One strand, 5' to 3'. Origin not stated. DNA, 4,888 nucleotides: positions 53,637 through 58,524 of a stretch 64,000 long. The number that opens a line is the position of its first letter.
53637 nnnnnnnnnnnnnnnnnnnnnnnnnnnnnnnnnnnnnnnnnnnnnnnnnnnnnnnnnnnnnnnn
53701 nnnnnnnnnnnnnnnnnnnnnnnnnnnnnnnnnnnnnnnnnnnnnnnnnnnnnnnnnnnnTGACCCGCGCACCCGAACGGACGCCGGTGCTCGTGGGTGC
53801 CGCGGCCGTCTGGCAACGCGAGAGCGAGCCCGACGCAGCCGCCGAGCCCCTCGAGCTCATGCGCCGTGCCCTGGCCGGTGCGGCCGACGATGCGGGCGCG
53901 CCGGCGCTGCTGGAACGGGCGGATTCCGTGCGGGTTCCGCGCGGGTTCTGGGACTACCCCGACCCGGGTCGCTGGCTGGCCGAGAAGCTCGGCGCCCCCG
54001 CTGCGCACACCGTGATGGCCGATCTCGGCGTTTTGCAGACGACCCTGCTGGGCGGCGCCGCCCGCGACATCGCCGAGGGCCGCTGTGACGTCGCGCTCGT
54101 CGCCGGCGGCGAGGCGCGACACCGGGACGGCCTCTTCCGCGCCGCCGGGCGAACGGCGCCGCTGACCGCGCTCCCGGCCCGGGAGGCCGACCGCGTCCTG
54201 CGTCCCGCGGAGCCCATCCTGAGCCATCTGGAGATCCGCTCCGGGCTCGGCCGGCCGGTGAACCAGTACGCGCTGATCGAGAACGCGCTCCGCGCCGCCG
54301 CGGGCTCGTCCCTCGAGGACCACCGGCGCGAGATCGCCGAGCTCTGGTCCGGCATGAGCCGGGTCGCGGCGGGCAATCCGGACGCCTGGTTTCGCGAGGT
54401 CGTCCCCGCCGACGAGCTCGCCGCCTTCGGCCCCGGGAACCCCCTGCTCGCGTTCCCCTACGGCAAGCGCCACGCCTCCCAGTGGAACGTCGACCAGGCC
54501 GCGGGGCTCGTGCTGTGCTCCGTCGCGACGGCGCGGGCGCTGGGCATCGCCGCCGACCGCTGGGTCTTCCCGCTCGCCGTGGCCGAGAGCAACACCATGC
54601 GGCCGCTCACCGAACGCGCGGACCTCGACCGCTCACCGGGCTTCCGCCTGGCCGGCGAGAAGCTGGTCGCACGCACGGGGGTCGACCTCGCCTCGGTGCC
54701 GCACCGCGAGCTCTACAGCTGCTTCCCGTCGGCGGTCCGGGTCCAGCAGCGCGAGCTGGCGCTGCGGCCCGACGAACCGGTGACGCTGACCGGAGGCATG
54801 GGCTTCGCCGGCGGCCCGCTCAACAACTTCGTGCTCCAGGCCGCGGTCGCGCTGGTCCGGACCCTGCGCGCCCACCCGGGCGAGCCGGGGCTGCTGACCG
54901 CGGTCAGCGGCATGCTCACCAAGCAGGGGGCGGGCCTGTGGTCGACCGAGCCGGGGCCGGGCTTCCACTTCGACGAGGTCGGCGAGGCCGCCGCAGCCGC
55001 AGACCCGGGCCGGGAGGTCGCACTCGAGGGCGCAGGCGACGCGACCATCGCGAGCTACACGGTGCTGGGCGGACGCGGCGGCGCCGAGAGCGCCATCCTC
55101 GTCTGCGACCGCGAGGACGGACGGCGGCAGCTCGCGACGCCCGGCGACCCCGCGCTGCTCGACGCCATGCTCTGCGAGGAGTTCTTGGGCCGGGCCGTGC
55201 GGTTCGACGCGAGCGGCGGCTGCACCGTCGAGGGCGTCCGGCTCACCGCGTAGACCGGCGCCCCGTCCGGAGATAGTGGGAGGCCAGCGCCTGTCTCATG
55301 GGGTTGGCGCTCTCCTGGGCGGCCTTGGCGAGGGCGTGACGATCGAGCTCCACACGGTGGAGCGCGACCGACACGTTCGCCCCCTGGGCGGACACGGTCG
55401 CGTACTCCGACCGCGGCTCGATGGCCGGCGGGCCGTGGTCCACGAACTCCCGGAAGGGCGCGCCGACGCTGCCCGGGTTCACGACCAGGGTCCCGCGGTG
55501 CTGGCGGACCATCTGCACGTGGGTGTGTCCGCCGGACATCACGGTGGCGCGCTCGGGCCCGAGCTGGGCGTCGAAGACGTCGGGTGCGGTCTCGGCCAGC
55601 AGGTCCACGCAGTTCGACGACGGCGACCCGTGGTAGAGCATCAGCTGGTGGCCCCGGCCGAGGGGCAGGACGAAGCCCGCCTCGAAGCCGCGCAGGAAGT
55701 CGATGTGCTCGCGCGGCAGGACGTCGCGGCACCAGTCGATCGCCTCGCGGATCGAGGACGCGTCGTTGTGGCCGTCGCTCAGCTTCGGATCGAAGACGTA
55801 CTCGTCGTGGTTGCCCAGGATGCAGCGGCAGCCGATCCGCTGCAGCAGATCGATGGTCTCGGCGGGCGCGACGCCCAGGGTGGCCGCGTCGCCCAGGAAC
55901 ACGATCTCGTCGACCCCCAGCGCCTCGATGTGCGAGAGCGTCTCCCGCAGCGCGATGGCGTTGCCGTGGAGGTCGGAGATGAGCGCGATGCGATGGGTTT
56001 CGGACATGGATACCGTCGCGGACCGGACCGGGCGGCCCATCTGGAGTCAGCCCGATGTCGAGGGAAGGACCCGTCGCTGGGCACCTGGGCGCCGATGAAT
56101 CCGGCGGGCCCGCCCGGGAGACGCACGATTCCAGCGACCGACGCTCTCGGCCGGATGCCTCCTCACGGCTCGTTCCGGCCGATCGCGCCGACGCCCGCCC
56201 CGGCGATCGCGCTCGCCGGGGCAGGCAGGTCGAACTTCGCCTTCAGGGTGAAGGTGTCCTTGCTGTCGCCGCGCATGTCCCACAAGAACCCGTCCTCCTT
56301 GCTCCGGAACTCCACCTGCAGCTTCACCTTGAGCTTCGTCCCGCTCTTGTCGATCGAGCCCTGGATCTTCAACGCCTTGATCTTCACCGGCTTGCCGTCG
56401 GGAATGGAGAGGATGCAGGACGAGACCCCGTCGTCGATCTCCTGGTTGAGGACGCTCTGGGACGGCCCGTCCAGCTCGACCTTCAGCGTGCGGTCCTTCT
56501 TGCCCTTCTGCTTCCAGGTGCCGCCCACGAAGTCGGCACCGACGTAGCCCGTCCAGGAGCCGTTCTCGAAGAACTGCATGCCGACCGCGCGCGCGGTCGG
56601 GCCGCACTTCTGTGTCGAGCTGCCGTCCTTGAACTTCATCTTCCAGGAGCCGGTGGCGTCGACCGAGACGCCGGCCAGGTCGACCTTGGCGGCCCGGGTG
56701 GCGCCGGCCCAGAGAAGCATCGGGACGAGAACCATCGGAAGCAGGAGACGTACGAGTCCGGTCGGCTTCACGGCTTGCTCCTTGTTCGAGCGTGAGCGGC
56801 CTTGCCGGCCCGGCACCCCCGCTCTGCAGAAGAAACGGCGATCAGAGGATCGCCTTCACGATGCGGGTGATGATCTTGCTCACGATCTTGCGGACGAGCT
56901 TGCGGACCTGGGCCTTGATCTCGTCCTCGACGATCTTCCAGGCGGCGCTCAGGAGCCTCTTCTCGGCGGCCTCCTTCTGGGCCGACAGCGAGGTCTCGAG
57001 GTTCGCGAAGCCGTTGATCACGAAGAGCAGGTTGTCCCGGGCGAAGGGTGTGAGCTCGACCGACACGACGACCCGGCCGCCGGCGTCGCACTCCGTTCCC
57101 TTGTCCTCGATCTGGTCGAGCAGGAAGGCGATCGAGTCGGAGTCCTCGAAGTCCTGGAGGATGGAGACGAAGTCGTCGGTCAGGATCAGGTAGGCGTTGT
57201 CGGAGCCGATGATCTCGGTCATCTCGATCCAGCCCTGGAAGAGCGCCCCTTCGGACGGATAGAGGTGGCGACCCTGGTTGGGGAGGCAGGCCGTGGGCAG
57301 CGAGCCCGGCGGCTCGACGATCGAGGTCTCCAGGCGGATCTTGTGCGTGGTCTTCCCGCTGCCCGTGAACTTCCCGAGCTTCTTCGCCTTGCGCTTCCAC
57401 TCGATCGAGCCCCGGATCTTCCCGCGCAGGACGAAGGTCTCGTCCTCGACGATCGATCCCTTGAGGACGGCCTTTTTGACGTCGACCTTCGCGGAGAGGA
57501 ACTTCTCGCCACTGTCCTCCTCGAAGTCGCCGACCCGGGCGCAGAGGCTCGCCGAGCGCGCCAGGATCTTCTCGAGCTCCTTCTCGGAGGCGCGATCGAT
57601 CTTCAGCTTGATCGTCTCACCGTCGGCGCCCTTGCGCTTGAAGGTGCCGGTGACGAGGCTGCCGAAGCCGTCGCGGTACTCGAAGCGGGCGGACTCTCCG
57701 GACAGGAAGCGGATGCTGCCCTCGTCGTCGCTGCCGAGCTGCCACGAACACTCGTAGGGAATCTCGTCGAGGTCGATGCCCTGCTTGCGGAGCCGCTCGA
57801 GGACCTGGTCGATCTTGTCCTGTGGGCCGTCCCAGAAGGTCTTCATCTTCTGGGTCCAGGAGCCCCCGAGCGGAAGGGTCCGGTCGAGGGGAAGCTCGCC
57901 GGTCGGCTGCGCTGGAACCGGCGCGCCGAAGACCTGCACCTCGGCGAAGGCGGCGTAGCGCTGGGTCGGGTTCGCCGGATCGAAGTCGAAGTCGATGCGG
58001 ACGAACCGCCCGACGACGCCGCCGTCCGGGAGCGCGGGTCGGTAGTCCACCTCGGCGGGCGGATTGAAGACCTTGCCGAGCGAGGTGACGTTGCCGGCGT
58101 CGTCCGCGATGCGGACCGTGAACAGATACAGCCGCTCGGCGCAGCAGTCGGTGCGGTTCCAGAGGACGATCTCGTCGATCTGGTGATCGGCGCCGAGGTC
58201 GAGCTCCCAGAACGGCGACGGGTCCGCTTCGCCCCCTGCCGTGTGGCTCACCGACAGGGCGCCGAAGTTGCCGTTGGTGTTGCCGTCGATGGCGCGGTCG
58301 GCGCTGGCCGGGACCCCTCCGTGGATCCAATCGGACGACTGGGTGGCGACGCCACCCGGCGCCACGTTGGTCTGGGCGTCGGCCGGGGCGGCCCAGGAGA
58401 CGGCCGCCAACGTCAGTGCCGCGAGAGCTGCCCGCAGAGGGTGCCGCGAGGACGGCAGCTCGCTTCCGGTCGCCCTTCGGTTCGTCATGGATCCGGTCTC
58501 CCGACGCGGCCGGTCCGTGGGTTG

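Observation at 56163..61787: Compact candidate cAMP circuit: sensor cyclase, CRP-like regulator, CRP boxes and a secreted lectin-like effector pair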

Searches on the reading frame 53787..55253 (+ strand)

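Call 36: search_protein_families(library=ncbifam, proteins=[window:53787-55253:+], max_evalue=0.01)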
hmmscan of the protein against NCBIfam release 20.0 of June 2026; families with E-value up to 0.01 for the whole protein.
window:53787-55253:+ (488 aa): 5 families
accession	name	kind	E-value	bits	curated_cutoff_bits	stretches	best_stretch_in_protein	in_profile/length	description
NF006103.0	PRK08257.1-1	equivalog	1.8e-101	340.5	757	1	2-480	10-493/495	acetyl-CoA acetyltransferase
NF006104.0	PRK08257.1-3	equivalog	1.8e-94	317.4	654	1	2-473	8-500/512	acetyl-CoA acetyltransferase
NF006106.0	PRK08257.1-5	equivalog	7.4e-74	249.2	684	1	2-451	13-464/503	acetyl-CoA acetyltransferase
NF006105.0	PRK08257.1-4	equivalog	6e-66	223.2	683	1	62-473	84-498/510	acetyl-CoA acetyltransferase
NF004720.0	PRK06064.1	subfamily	0.0014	17.5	420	1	190-314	172-288/389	thiolase domain-containing protein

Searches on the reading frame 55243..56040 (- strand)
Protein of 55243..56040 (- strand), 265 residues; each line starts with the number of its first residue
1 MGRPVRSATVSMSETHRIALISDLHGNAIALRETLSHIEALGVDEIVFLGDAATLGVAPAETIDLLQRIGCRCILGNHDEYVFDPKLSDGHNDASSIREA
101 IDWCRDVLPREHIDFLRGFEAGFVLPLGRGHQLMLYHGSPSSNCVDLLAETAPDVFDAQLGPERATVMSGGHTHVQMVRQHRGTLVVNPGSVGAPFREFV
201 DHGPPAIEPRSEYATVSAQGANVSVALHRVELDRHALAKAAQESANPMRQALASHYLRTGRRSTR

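Call 3: search_protein_families(library=pfam, proteins=[window:55243-56040:-], max_evalue=0.01)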
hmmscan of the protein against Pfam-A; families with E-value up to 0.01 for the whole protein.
window:55243-56040:- (265 aa): 3 families
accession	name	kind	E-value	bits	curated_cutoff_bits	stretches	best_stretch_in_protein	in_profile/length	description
PF12850.12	Metallophos_2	-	1e-20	74.8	27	1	17-195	2-138/154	Calcineurin-like phosphoesterase superfamily domain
PF00149.33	Metallophos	-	1e-11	46.1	21.5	1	17-108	2-101/191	Calcineurin-like phosphoesterase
PF14582.11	Metallophos_3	-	0.0073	16.1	28.2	0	15-53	5-43/259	Metallophosphoesterase, calcineurin superfamily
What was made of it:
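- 55243..56040 (-): Cytoplasmic metallophosphoesterase (YfcE/SapH-like), a conserved last gene of the block and possible nucleotide phosphodiesterase. Pfam Metallophos_2 1e-20 (call 3).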

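Call 35: search_solved_structures(query=window:55243-56040:-, max_evalue=0.01, show_alignments=1)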
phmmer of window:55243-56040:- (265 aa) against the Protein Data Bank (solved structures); distinct sequences matched with E-value up to 0.01: 4.
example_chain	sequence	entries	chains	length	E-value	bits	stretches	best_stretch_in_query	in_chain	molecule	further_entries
3qfm_A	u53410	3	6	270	4.6e-15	59.1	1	16-215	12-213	Putative uncharacterized protein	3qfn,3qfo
3rqz_A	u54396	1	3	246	6.3e-09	39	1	15-148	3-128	Metallophosphoesterase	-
2qjc_A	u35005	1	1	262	6.7e-05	25.8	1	13-82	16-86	Diadenosine tetraphosphatase, putative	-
1nnw_A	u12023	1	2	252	0.0011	21.8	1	18-195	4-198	hypothetical protein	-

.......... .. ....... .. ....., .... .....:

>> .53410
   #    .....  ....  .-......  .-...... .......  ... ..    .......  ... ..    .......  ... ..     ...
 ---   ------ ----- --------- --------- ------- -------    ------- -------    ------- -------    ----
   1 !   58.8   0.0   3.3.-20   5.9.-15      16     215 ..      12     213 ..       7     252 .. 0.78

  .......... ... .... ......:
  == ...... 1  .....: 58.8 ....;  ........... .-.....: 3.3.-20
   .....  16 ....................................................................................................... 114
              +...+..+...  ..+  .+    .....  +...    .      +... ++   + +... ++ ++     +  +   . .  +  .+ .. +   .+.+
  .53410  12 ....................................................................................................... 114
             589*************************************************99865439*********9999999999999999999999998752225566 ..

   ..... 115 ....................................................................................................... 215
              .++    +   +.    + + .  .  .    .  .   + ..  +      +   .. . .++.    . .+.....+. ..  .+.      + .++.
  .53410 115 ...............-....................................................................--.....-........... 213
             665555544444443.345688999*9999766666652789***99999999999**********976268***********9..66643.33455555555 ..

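Call 36: search_protein_families(library=ncbifam, proteins=[window:55243-56040:-], max_evalue=0.01)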
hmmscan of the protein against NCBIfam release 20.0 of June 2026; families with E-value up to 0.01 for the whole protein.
window:55243-56040:- (265 aa): 4 families
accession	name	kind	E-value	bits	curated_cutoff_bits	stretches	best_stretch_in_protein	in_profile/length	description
TIGR00040.1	yfcE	subfamily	2.4e-11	43.9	56.25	2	164-196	106-138/158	YfcE family phosphodiesterase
NF006988.0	PRK09453.1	equivalog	2.3e-10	40.6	117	2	163-195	117-149/183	phosphodiesterase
NF001204.0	PRK00166.1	equivalog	0.00087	18.7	176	1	20-80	5-68/276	symmetrical bis(5'-nucleosyl)-tetraphosphatase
TIGR04168.1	TIGR04168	hypoth_equivalog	0.0043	16.5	200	1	39-82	2-44/269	TIGR04168 family protein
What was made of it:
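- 55243..56040 (-): PDB 3qfm 5e-15 and NCBIfam YfcE below cut-off (calls 35, 36).
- Tried and rejected: Its nearest relatives are YfcE/SapH, so the substrate is unassigned (calls 35, 36).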

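Call 79: search_protein_families(library=padloc, proteins=[window:55243-56040:-], max_evalue=0.01)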
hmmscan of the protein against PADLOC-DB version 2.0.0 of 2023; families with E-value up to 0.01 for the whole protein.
window:55243-56040:- (265 aa): 0 families

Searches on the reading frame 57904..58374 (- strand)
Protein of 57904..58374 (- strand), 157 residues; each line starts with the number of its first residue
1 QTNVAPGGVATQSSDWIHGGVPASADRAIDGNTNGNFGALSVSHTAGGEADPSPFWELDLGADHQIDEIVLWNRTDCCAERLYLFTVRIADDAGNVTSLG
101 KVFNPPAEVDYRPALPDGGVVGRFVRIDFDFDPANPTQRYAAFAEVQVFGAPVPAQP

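Call 87: search_solved_structures(query=window:57904-58374:-, max_evalue=0.01, show_alignments=2)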
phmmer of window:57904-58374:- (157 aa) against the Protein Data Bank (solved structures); distinct sequences matched with E-value up to 0.01: 6.
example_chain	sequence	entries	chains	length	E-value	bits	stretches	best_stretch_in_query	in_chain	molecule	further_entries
3cqo_A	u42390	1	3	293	1.5e-20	76.9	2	3-150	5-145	FBP32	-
2j1r_A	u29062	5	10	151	8e-11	45.2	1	4-102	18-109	FUCOLECTIN-RELATED PROTEIN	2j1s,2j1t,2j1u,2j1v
1k12_A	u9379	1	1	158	1.9e-10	44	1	1-90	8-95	LECTIN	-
2j22_A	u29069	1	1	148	3.1e-10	43.3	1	26-92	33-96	FUCOLECTIN-RELATED PROTEIN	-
4gwi_A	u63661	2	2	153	1.4e-09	41.2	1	3-95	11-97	Platelet aggregation factor Sm-hPAF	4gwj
3le0_A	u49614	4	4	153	7.1e-09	38.9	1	3-95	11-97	Platelet aggregation factor Sm-hPAF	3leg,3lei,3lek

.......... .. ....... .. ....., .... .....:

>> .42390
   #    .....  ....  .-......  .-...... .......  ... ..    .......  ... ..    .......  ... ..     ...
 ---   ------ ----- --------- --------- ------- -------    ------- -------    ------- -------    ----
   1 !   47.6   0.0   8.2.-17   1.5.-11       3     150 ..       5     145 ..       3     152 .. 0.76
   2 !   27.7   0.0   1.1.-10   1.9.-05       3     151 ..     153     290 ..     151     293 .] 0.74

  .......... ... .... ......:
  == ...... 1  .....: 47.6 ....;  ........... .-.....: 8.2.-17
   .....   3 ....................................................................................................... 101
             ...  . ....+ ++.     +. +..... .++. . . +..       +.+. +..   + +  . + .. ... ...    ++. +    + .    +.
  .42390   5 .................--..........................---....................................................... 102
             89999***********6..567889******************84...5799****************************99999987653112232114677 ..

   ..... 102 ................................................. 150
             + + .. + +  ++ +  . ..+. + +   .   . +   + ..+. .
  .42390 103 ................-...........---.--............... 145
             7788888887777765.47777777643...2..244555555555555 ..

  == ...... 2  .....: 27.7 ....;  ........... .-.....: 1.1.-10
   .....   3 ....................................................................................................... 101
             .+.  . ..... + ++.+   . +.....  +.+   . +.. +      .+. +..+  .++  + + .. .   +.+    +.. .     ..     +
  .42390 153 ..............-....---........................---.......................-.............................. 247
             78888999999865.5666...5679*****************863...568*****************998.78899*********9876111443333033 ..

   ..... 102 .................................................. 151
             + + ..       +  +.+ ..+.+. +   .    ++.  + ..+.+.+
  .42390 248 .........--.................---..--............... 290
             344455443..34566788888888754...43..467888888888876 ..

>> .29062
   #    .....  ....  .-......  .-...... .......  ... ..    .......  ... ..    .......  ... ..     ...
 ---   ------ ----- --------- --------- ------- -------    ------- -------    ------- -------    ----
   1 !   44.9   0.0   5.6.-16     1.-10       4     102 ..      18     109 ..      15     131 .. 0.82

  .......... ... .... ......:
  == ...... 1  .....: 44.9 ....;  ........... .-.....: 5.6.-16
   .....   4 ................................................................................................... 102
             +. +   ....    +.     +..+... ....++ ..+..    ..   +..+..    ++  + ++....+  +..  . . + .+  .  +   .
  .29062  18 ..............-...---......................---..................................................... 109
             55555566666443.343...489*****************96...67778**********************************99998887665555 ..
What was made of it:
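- On F-type lectin domain: All 6 PDB sequence hits are F-type lectins (1.5e-20 to 7e-9, call 87).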
